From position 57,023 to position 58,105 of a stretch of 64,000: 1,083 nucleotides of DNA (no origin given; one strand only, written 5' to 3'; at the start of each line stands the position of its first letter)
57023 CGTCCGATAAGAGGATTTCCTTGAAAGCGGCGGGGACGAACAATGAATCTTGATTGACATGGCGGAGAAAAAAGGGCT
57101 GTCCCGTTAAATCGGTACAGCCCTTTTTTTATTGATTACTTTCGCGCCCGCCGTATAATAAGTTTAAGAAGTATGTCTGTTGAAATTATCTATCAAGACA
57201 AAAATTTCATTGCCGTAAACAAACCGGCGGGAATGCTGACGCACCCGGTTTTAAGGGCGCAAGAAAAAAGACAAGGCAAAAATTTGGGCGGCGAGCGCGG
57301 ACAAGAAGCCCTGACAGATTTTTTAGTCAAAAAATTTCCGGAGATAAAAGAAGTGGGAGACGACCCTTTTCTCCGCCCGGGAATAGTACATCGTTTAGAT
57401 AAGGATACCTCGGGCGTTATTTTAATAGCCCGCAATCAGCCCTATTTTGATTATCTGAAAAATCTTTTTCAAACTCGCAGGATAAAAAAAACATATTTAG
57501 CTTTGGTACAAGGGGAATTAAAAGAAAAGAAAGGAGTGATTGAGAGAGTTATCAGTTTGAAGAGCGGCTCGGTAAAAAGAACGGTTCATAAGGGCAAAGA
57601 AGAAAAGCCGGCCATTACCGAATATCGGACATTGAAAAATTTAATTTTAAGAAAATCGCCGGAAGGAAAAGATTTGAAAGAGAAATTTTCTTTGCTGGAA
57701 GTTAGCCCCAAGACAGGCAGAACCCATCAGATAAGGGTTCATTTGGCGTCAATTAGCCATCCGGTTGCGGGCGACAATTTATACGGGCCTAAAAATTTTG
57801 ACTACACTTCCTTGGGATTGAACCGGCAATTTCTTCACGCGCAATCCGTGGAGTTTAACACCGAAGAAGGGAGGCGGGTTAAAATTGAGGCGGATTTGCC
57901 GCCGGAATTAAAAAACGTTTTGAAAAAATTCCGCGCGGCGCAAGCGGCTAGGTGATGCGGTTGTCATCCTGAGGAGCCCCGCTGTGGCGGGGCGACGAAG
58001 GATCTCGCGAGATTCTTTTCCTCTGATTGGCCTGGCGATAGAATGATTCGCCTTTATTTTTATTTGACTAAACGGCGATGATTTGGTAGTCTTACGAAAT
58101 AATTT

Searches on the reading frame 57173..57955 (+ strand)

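Call 16: search_protein_families(library=pfam, proteins=[window:57173-57955:+], max_evalue=0.01)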
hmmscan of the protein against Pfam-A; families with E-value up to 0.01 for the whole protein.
window:57173-57955:+ (260 aa): 1 family
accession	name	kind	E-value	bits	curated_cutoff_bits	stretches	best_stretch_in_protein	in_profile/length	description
PF00849.27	PseudoU_synth_2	-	1.4e-32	113.4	26.8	1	11-193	1-152/152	RNA pseudouridylate synthase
